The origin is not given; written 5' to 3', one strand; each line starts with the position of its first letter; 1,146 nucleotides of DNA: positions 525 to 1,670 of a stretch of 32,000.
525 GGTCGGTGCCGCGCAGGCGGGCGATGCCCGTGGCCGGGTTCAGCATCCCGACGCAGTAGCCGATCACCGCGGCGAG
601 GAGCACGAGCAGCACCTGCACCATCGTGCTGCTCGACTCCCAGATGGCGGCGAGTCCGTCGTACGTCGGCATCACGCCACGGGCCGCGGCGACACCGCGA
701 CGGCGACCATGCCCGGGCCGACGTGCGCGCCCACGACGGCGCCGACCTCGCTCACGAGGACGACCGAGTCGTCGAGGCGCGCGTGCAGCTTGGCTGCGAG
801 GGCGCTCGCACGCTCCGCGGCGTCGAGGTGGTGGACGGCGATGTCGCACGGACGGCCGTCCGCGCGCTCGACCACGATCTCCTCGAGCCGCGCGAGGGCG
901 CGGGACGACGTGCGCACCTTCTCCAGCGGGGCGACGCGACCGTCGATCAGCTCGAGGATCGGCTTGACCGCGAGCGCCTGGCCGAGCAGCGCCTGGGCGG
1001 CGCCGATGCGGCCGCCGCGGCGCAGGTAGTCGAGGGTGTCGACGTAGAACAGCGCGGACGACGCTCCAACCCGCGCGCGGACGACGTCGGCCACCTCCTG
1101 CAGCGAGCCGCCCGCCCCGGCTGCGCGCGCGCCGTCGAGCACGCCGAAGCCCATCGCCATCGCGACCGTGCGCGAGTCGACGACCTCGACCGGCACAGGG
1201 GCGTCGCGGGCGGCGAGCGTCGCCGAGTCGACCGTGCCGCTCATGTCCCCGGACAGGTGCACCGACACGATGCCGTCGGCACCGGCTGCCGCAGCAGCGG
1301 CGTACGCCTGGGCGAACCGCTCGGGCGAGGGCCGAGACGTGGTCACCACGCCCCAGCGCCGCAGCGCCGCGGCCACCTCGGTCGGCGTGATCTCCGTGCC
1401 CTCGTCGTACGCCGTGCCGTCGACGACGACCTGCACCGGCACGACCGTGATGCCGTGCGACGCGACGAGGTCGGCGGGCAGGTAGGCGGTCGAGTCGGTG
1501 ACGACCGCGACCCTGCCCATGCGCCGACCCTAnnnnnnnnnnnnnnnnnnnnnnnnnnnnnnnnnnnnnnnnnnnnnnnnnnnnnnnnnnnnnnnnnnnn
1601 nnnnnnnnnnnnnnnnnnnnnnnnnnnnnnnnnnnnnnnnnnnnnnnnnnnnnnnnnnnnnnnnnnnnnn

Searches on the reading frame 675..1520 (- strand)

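Call 10: search_protein_families(library=pfam, proteins=[window:675-1520:-], max_evalue=0.001)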
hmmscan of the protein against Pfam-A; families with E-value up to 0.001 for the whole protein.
window:675-1520:- (282 aa): 1 family
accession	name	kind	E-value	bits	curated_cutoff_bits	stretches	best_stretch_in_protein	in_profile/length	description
PF02645.21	DegV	-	8.1e-84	281.7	27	1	4-278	2-279/280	Uncharacterised protein, DegV family COG1307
